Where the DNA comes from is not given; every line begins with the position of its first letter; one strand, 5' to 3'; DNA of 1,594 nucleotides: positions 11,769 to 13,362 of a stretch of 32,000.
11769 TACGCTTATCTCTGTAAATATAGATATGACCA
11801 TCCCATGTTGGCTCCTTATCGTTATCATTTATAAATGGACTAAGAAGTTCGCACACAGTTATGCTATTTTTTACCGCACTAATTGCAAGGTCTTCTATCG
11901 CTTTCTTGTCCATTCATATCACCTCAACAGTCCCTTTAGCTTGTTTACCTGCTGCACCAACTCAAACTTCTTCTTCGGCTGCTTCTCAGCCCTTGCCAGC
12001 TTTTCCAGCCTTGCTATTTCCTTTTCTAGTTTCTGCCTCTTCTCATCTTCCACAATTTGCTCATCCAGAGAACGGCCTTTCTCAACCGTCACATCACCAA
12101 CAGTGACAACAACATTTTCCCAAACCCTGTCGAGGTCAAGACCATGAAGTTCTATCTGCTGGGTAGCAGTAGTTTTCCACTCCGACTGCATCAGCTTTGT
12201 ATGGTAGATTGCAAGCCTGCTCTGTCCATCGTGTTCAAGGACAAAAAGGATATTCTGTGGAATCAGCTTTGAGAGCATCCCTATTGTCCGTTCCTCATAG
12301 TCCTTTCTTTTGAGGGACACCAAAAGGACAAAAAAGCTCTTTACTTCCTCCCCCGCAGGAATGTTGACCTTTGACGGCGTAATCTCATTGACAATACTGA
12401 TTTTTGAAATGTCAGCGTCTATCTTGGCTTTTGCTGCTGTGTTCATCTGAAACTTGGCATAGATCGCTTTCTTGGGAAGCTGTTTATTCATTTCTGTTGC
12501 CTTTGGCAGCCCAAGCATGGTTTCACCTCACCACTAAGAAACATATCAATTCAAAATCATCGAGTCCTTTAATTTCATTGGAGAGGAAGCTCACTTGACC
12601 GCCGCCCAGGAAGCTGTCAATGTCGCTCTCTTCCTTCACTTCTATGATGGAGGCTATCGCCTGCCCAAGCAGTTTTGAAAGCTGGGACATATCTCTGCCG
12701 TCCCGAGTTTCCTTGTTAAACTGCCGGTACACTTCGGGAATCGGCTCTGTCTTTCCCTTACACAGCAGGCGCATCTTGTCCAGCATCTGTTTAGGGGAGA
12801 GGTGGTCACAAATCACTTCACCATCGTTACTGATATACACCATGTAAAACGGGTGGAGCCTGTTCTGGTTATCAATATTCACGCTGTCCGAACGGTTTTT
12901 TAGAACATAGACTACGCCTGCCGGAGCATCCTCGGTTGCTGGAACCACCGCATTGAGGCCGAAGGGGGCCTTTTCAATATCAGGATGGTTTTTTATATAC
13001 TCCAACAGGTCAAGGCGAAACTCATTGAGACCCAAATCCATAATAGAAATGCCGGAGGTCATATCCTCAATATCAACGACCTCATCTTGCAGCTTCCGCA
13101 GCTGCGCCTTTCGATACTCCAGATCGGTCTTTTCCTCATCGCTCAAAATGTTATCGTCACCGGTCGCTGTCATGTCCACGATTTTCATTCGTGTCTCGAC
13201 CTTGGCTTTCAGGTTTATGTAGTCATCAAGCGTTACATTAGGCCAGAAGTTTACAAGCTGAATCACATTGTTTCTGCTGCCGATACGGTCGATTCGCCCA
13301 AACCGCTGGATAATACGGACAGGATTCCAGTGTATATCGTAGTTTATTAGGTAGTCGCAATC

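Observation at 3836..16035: Type III R-M core expanded into a six-gene, translationally coupled helicase/nuclease/HEPN-like operon: candidate undescribed composite defence system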

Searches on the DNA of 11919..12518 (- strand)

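Call 49: search_dna_similar(query=L066:8000-11900:+, collection=ecoli_genomes, mode=distant, max_rows=15)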
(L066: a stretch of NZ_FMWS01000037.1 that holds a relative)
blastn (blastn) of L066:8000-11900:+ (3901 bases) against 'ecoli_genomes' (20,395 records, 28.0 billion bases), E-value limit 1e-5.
Records with a match: 209; places in all: 221; records where one place covers at least 80% of the query: 0.
Genomes with a match: 208 of 5426; with a place that covers at least 80% of the query: 0. Places per genome that has any: lowest 1, median 1, highest 2. On chromosomes: 212 places; on plasmids: 9.
Best place of each record, by identity: 60-80% 209.
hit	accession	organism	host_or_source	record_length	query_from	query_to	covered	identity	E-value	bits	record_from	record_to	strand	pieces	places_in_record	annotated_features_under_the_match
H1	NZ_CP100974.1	Escherichia coli strain ET300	Hoplobatrachus rugulosus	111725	1087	3729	36%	66.4%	1e-45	389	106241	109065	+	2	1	site-specific DNA-methyltransferase | helicase-related protein | DUF4391 domain-containing protein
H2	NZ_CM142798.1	Escherichia coli strain GPEC996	chicken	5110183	1087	3294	25%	68.5%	4e-44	361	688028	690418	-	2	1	helicase-related protein | site-specific DNA-methyltransferase | DUF4391 domain-containing protein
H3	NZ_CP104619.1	Escherichia coli strain AHM9C68I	chicken feces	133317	1087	3278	25%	69.3%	1e-45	384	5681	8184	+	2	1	helicase-related protein | DUF4391 domain-containing protein | site-specific DNA-methyltransferase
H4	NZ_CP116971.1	Escherichia coli strain CUVM3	Sus scrofa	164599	1087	3278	25%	68.0%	1e-44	337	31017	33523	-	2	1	helicase-related protein | DUF4391 domain-containing protein | site-specific DNA-methyltransferase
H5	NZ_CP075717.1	Escherichia coli strain CPww7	Sus scrofa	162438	1087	3278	25%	68.0%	1e-44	337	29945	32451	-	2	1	helicase-related protein | DUF4391 domain-containing protein | site-specific DNA-methyltransferase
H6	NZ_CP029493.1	Escherichia coli strain HS30-1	Homo sapiens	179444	1087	3266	25%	68.6%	2e-43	347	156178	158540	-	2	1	helicase-related protein | DUF4391 domain-containing protein | site-specific DNA-methyltransferase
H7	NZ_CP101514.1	Escherichia coli strain HH194M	migratory bird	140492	1087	3266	25%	68.6%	2e-43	347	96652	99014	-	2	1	helicase-related protein | DUF4391 domain-containing protein | site-specific DNA-methyltransferase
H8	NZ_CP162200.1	Escherichia coli strain STK39-3-E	Coriander, import product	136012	1087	3266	25%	68.6%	2e-43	347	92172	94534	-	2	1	helicase-related protein | DUF4391 domain-containing protein | site-specific DNA-methyltransferase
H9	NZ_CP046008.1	Escherichia coli strain 1919D62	swine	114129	1087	3266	25%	68.7%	4e-44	350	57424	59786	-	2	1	helicase-related protein | DUF4391 domain-containing protein | site-specific DNA-methyltransferase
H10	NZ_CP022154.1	Escherichia coli strain ABWA45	wastewater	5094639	1094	3281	15%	67.2%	6e-17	188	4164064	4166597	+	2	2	helicase-related protein | DUF4391 domain-containing protein | site-specific DNA-methyltransferase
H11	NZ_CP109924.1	Escherichia coli O125ac:K+:H10 strain C 236-04A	Homo sapiens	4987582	1094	3281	15%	67.2%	6e-17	188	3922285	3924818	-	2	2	helicase-related protein | DUF4391 domain-containing protein | site-specific DNA-methyltransferase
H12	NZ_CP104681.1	Escherichia coli strain 2022CK-00450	Homo sapiens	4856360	1094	3281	15%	67.2%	6e-17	188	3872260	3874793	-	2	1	helicase-related protein | DUF4391 domain-containing protein | site-specific DNA-methyltransferase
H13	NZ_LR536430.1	Escherichia coli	-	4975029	1094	3281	15%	67.2%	6e-17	188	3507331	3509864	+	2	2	helicase-related protein | DUF4391 domain-containing protein | site-specific DNA-methyltransferase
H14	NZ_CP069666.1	Escherichia coli O89m:H9 strain MIN11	Homo sapiens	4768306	2854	3302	12%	66.7%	5e-24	124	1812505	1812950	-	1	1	site-specific DNA-methyltransferase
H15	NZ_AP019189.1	Escherichia coli strain M217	Homo sapiens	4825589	2854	3303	12%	66.4%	8e-22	117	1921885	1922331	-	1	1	site-specific DNA-methyltransferase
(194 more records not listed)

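Call 50: get_annotated_region(hit=H10, flank=9000)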
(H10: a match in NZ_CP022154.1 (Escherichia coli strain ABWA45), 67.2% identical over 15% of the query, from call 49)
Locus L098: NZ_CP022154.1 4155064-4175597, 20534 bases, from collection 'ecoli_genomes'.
description: Escherichia coli strain ABWA45 chromosome, complete genome
organism: Escherichia coli strain ABWA45 (NCBI taxid 562)
replicon: chromosome; assembly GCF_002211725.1
host: -; source: wastewater; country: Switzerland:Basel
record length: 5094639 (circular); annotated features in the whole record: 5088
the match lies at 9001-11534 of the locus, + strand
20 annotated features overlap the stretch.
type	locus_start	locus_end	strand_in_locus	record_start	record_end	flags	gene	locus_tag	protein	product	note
CDS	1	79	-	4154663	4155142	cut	radC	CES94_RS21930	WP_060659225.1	RadC family protein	-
CDS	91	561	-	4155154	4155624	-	-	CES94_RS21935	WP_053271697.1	antirestriction protein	-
CDS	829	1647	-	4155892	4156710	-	-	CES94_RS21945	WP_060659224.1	DUF932 domain-containing protein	-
CDS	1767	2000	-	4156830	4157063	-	-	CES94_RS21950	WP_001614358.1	DUF905 domain-containing protein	-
CDS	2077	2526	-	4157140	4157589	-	-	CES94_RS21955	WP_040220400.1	IrmA family protein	-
CDS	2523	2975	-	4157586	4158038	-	-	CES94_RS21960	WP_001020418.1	YfjS/YafY family lipoprotein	-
CDS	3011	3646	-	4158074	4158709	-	-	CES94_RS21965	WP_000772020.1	hypothetical protein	-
CDS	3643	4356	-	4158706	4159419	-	-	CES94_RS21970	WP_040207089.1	WYL domain-containing protein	-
CDS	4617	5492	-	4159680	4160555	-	-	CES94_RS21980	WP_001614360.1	GTPase family protein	-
CDS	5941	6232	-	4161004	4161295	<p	-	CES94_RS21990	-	group II intron reverse transcriptase/maturase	frameshifted; incomplete; partial in the middle of a contig; missing C-terminus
CDS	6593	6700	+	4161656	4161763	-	-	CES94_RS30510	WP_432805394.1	helix-turn-helix domain-containing protein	-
CDS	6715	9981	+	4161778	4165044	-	-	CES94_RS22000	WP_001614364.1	helicase-related protein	-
CDS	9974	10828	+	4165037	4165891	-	-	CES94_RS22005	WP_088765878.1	DUF4391 domain-containing protein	-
CDS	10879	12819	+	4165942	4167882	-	-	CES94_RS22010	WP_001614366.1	site-specific DNA-methyltransferase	-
CDS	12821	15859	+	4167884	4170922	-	-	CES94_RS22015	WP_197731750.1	type III restriction-modification system endonuclease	-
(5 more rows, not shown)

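Call 51: get_annotated_region(hit=H3, flank=9000)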
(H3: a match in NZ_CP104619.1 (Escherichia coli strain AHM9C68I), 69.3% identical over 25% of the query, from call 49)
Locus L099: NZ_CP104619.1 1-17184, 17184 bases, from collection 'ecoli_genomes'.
description: Escherichia coli strain AHM9C68I plasmid pHNAH968, complete sequence
organism: Escherichia coli strain AHM9C68I (NCBI taxid 562)
replicon: plasmid pHNAH968; assembly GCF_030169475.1
host: -; source: chicken feces; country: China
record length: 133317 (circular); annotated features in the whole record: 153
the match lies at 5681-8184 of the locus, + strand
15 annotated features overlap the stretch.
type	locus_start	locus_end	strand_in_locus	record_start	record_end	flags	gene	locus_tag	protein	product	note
CDS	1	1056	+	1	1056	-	repA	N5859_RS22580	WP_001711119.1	replication protein RepA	-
CDS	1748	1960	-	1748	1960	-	-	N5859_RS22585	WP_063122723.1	hypothetical protein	-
CDS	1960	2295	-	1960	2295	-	-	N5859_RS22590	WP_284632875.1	hypothetical protein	-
CDS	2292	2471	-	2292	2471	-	-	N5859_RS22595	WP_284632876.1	hypothetical protein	-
CDS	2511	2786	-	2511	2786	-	-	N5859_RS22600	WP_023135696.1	hypothetical protein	-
CDS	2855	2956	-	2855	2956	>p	-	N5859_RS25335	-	DUF7238 family protein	incomplete; partial in the middle of a contig; missing N-terminus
CDS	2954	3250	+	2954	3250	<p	-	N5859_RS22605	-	WYL domain-containing protein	incomplete; partial in the middle of a contig; missing N-terminus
CDS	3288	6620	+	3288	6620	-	-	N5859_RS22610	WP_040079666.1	helicase-related protein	-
CDS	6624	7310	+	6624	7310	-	-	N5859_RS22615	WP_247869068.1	DUF4391 domain-containing protein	-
CDS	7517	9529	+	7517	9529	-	-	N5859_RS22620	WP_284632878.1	site-specific DNA-methyltransferase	-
CDS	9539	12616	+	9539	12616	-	-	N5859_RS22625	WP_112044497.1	type III restriction-modification system endonuclease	-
CDS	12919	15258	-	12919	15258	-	-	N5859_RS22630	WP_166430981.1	LAGLIDADG family homing endonuclease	-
CDS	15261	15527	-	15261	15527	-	-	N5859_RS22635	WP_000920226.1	hypothetical protein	-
CDS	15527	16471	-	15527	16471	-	-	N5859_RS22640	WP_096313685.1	5'-3' exonuclease H3TH domain-containing protein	-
CDS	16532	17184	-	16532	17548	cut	-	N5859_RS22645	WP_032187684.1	hypothetical protein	-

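Call 52: get_annotated_region(hit=H2, flank=9000)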
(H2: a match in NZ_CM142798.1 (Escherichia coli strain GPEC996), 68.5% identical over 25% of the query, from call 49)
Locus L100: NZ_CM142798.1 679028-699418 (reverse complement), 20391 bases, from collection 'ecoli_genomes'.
description: Escherichia coli strain GPEC996 chromosome, whole genome shotgun sequence
organism: Escherichia coli strain GPEC996 (NCBI taxid 562)
replicon: chromosome; assembly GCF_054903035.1
host: -; source: chicken; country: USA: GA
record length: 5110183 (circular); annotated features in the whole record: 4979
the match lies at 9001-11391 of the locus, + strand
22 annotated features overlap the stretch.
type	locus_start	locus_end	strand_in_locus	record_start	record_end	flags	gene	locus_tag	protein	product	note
CDS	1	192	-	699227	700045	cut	-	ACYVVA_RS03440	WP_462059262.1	DUF932 domain-containing protein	-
CDS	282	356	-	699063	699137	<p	-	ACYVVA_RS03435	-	hypothetical protein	incomplete; partial in the middle of a contig; missing N-terminus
CDS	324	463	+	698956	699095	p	-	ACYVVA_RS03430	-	hypothetical protein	frameshifted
CDS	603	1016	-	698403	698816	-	-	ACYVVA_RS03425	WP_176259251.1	hypothetical protein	-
CDS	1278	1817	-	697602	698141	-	-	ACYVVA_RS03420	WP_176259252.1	DUF4339 domain-containing protein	-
CDS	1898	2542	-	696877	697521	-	-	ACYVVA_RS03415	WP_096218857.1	hypothetical protein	-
CDS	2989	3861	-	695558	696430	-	-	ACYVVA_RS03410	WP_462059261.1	GTPase family protein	-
CDS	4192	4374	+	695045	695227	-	-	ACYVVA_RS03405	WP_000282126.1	hypothetical protein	-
CDS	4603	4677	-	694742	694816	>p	-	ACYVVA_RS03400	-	IS66 family insertion sequence element accessory protein TnpB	incomplete; partial in the middle of a contig; missing C-terminus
CDS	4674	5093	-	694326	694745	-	tnpA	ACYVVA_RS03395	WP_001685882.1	IS66-like element accessory protein TnpA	-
CDS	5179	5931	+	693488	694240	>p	-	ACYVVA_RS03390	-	IS30-like element IS30 family transposase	incomplete; partial in the middle of a contig; missing N-terminus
CDS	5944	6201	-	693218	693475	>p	-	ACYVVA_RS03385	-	IS3 family transposase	incomplete; partial in the middle of a contig; missing C-terminus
CDS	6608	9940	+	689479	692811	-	-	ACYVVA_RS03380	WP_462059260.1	helicase-related protein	-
CDS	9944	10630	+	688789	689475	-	-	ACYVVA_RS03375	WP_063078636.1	DUF4391 domain-containing protein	-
CDS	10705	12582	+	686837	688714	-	-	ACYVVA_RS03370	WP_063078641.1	site-specific DNA-methyltransferase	-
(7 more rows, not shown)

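Call 53: get_annotated_region(hit=H1, flank=8000)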
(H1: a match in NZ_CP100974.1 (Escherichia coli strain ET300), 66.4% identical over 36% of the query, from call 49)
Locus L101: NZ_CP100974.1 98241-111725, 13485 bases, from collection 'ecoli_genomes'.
description: Escherichia coli strain ET300 plasmid unnamed1, complete sequence
organism: Escherichia coli strain ET300 (NCBI taxid 562)
replicon: plasmid unnamed1; assembly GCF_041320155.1
host: Hoplobatrachus rugulosus; source: feces; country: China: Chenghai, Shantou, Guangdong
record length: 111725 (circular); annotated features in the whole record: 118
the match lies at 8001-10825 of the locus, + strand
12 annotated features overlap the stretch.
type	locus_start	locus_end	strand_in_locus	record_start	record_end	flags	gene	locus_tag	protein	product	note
CDS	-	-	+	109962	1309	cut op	-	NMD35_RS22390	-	type III restriction-modification system endonuclease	frameshifted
CDS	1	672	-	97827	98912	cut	-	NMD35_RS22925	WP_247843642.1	metallophosphoesterase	-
CDS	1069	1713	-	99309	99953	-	-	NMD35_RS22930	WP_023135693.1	hypothetical protein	-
CDS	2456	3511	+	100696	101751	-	repA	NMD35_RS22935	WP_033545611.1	replication protein RepA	-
CDS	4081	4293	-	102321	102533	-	-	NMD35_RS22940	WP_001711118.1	hypothetical protein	-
CDS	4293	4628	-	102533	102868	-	-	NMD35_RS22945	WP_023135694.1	hypothetical protein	-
CDS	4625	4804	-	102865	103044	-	-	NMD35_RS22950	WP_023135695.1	hypothetical protein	-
CDS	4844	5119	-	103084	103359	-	-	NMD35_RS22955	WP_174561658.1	hypothetical protein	-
CDS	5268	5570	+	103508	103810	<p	-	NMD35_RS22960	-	WYL domain-containing protein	incomplete; partial in the middle of a contig; missing N-terminus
CDS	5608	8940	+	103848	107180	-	-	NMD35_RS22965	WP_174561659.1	helicase-related protein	-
CDS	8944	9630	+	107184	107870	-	-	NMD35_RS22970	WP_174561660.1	DUF4391 domain-containing protein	-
CDS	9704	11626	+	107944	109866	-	-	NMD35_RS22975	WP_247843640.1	site-specific DNA-methyltransferase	-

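Call 99: search_dna_similar(query=L098:6590-15860:+, collection=ecoli_genomes, mode=near, max_rows=60, rows=spread)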
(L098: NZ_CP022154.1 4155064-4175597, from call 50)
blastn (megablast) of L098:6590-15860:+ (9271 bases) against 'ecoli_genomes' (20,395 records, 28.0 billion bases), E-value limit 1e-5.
Records with a match: 25; places in all: 25; records where one place covers at least 80% of the query: 23.
Genomes with a match: 25 of 5426; with a place that covers at least 80% of the query: 23. Places per genome that has any: lowest 1, median 1, highest 1. On chromosomes: 25 places; on plasmids: 0.
Best place of each record, by identity: >=99% 5; 95-99% 16; 90-95% 4.
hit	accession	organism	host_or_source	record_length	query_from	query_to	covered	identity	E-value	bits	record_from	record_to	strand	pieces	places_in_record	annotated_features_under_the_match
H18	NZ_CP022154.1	Escherichia coli strain ABWA45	wastewater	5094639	1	9271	100%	100.0%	0e+0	17121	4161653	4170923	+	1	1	helicase-related protein | type III restriction-modification system endonuclease | site-specific DNA-methyltransferase | DUF4391 domain-containing protein | helix-turn-helix domain-containing protein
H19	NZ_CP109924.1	Escherichia coli O125ac:K+:H10 strain C 236-04A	Homo sapiens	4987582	1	9271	100%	100.0%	0e+0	17121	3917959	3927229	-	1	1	helicase-related protein | type III restriction-modification system endonuclease | site-specific DNA-methyltransferase | DUF4391 domain-containing protein | helix-turn-helix domain-containing protein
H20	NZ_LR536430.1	Escherichia coli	-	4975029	1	9271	100%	100.0%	0e+0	17115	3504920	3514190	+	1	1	helicase-related protein | type III restriction-modification system endonuclease | site-specific DNA-methyltransferase | DUF4391 domain-containing protein | helix-turn-helix domain-containing protein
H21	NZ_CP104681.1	Escherichia coli strain 2022CK-00450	Homo sapiens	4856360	1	9271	100%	99.9%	0e+0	17077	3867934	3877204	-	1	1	helicase-related protein | type III restriction-modification system endonuclease | site-specific DNA-methyltransferase | DUF4391 domain-containing protein | helix-turn-helix domain-containing protein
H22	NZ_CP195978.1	Escherichia coli strain I4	Raw wastewater influent sample from the ...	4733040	1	9271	91%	95.8%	0e+0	13612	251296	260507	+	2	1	helicase-related protein | type III restriction-modification system endonuclease | site-specific DNA-methyltransferase | DUF4391 domain-containing protein | helix-turn-helix domain-containing protein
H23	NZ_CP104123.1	Escherichia coli strain USDA-ARS-USMARC-49610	Bos taurus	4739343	1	9271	91%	95.9%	0e+0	13617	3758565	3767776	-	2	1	helicase-related protein | type III restriction-modification system endonuclease | site-specific DNA-methyltransferase | DUF4391 domain-containing protein | helix-turn-helix domain-containing protein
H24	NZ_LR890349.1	Escherichia coli strain MSB1_9D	Homo sapiens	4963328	1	9271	91%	95.9%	0e+0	13617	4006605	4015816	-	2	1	helicase-related protein | type III restriction-modification system endonuclease | site-specific DNA-methyltransferase | DUF4391 domain-containing protein | helix-turn-helix domain-containing protein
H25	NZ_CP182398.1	Escherichia coli strain EC6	pig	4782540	1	9271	91%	95.8%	0e+0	13606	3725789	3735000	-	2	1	helicase-related protein | type III restriction-modification system endonuclease | site-specific DNA-methyltransferase | DUF4391 domain-containing protein | helix-turn-helix domain-containing protein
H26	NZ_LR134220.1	Escherichia coli strain NCTC11121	missing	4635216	1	9271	91%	95.8%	0e+0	13609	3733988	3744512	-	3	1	helicase-related protein | type III restriction-modification system endonuclease | site-specific DNA-methyltransferase | IS3 family transposase | DUF4391 domain-containing protein | and 2 other names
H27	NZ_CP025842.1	Escherichia coli strain 720632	Homo sapiens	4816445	1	9271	91%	95.8%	0e+0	13600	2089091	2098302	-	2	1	helicase-related protein | type III restriction-modification system endonuclease | site-specific DNA-methyltransferase | DUF4391 domain-containing protein | helix-turn-helix domain-containing protein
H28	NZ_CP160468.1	Escherichia coli strain PEC1009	Wild bird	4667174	1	9271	91%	95.8%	0e+0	13600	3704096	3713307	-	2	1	helicase-related protein | type III restriction-modification system endonuclease | site-specific DNA-methyltransferase | DUF4391 domain-containing protein | helix-turn-helix domain-containing protein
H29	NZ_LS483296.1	Escherichia coli strain NCTC9966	missing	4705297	1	9271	91%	95.8%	0e+0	13600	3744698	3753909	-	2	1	helicase-related protein | type III restriction-modification system endonuclease | site-specific DNA-methyltransferase | DUF4391 domain-containing protein | helix-turn-helix domain-containing protein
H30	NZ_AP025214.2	Escherichia coli strain 2017.09.02CC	Homo sapiens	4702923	1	9271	91%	95.8%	0e+0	13595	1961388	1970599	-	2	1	helicase-related protein | type III restriction-modification system endonuclease | site-specific DNA-methyltransferase | DUF4391 domain-containing protein | helix-turn-helix domain-containing protein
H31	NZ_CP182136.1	Escherichia coli strain RX24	rabbit farm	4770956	1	9271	91%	95.8%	0e+0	13594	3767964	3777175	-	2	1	helicase-related protein | type III restriction-modification system endonuclease | site-specific DNA-methyltransferase | DUF4391 domain-containing protein | helix-turn-helix domain-containing protein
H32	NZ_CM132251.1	Escherichia coli strain 21AR0133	Homo sapiens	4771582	1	9271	91%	95.8%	0e+0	13589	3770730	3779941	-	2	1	helicase-related protein | type III restriction-modification system endonuclease | site-specific DNA-methyltransferase | DUF4391 domain-containing protein | helix-turn-helix domain-containing protein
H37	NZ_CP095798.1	Escherichia coli strain CT282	avian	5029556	1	9271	92%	92.0%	0e+0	11925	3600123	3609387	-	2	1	helicase-related protein | type III restriction-modification system endonuclease | site-specific DNA-methyltransferase | DUF4391 domain-containing protein | mads1: methylation-associated defense system helix-turn-helix ...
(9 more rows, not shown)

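Call 100: get_annotated_region(hit=H37, flank=9000)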
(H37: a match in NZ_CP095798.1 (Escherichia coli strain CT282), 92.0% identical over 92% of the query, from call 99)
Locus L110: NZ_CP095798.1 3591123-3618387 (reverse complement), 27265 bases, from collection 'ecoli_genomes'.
description: Escherichia coli strain CT282 chromosome, complete genome
organism: Escherichia coli strain CT282 (NCBI taxid 562)
replicon: chromosome; assembly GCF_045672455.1
host: avian; source: -; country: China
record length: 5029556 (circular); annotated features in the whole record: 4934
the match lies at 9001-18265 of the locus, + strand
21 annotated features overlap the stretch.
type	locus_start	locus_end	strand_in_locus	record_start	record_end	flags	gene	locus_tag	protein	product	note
CDS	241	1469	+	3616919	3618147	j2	-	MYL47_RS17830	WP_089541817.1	IS3 family transposase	programmed frameshift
CDS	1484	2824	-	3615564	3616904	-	-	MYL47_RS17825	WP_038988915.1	hypothetical protein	-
CDS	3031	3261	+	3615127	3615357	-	-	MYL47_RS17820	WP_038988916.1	AlpA family transcriptional regulator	-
CDS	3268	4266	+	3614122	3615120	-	-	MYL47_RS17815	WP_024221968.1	replication protein RepA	-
CDS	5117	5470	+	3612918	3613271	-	traJ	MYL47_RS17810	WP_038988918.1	conjugal transfer transcriptional regulator TraJ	-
CDS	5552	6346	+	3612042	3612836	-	trbJ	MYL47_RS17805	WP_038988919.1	P-type conjugative transfer protein TrbJ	-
CDS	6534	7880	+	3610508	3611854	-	trbL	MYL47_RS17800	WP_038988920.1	P-type conjugative transfer protein TrbL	-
CDS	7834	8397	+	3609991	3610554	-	-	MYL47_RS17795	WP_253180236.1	HigA family addiction module antitoxin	-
CDS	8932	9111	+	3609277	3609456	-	mads1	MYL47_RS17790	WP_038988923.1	methylation-associated defense system helix-turn-helix domain-containing protein MAD1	-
CDS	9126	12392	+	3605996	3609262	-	-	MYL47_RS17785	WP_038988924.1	helicase-related protein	-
CDS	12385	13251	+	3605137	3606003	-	-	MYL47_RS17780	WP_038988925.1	DUF4391 domain-containing protein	-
CDS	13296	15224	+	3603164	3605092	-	-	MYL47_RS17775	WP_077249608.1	site-specific DNA-methyltransferase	-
CDS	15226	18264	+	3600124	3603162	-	-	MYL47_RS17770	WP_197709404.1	type III restriction-modification system endonuclease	-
CDS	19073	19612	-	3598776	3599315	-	yfgI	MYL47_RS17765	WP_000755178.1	DUF5384 family protein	-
CDS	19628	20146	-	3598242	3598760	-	yfgH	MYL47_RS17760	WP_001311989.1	glycine zipper 2TM domain-containing protein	-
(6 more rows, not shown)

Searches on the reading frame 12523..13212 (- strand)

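Call 89: search_protein_families(library=pfam, proteins=[window:12523-13212:-], max_evalue=10)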
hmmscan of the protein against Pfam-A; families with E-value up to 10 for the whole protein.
window:12523-13212:- (229 aa): 0 families

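Call 90: search_protein_families(library=padloc, proteins=[window:12523-13212:-], max_evalue=0.01)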
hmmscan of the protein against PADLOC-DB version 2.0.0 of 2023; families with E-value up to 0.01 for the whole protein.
window:12523-13212:- (229 aa): 1 family
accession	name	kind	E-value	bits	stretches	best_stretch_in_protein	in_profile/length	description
PDLC01075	C3a139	-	2.5e-18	63.9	1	1-228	751-947/948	HKD+Snf2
